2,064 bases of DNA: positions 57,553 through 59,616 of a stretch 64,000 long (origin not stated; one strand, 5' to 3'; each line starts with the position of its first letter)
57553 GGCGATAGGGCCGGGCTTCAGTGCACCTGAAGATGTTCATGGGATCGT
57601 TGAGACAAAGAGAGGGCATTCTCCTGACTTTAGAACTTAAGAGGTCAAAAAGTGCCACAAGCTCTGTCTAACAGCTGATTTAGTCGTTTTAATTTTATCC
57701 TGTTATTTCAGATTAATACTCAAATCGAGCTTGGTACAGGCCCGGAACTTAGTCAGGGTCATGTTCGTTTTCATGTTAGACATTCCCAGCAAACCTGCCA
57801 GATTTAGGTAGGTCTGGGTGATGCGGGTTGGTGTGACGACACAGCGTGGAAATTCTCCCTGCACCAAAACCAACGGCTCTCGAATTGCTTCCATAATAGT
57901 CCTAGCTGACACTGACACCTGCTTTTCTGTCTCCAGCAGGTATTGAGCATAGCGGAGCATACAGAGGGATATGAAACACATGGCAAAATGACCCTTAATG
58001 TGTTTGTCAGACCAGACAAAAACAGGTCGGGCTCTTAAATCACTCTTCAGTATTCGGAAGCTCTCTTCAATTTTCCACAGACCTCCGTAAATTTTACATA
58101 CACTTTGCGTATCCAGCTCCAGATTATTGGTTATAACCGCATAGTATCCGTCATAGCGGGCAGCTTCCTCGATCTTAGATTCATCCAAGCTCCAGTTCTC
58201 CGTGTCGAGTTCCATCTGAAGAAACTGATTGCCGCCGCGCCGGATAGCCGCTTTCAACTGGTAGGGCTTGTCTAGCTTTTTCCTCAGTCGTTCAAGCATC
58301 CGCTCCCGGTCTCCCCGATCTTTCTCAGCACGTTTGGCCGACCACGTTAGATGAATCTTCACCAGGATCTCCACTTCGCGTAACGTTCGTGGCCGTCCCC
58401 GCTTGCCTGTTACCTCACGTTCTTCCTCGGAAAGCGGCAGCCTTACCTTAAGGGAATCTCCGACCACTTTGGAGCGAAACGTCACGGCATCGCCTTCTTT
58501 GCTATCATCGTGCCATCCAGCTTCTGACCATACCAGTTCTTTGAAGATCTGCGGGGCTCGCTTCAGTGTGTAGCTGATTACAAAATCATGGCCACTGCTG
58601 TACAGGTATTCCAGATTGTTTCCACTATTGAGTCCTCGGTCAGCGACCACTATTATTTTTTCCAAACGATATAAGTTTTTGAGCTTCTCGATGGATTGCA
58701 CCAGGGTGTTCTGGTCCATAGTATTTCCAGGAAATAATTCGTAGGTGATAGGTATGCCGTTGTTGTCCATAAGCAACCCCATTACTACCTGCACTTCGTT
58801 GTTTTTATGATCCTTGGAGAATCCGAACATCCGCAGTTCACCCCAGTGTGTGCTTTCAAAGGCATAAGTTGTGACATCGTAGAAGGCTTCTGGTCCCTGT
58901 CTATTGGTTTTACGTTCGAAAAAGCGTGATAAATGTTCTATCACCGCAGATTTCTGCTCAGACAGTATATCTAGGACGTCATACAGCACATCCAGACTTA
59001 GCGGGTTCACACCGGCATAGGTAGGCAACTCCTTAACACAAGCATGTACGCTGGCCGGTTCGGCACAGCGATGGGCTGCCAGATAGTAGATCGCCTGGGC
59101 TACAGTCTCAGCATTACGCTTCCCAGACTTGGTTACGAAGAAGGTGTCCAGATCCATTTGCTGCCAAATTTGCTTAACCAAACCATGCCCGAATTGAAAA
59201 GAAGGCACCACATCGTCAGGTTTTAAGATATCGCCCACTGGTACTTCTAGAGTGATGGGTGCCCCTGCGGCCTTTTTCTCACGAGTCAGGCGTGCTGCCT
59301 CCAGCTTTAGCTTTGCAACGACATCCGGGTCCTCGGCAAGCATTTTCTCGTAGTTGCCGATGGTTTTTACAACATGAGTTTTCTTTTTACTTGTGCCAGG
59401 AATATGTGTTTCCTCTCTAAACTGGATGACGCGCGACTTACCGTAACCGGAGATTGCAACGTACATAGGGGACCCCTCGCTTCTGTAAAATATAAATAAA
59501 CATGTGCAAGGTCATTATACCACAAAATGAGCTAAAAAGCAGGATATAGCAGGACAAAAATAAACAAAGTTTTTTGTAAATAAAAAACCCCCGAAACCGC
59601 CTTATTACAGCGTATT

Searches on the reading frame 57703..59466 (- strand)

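Call 8: search_protein_families(library=pfam, proteins=[window:57703-59466:-])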
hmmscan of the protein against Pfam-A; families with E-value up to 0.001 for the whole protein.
window:57703-59466:- (587 aa): 1 family
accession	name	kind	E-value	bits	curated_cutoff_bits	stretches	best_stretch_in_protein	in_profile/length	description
PF01609.27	DDE_Tnp_1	-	1.1e-11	45.3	23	1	220-502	29-199/200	Transposase DDE domain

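Call 9: search_protein_families(library=ncbifam, proteins=[window:57703-59466:-])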
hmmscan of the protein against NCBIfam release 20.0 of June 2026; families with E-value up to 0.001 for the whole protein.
window:57703-59466:- (587 aa): 8 families
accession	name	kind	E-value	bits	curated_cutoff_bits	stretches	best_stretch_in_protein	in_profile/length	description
NF033559.2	transpos_IS1634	equivalog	4.8e-102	342.5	100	1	29-536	2-455/483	IS1634 family transposase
NF033592.1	transpos_IS4_1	equivalog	7.2e-10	38.5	115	1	199-506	107-330/332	IS4 family transposase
NF033551.1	transpos_IS1182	equivalog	2.8e-07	29.8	270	1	232-310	273-355/488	IS1182 family transposase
NF049999.1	transpos_IS701_3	equivalog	1.3e-06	27.5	170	1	441-517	294-370/412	IS701 family transposase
NF049925.1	transpos_IS4_4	equivalog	2e-05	23.5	250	1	439-508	301-371/449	IS4 family transposase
NF049921.1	transpos_IS701_2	equivalog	0.00013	21.5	250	0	443-529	225-311/318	IS701 family transposase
NF033591.1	transpos_IS4_2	equivalog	0.00015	21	152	1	227-476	72-247/340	IS4 family transposase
NF033539.1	transpos_IS1380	equivalog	0.00063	18.5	180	0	234-327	168-264/419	IS1380 family transposase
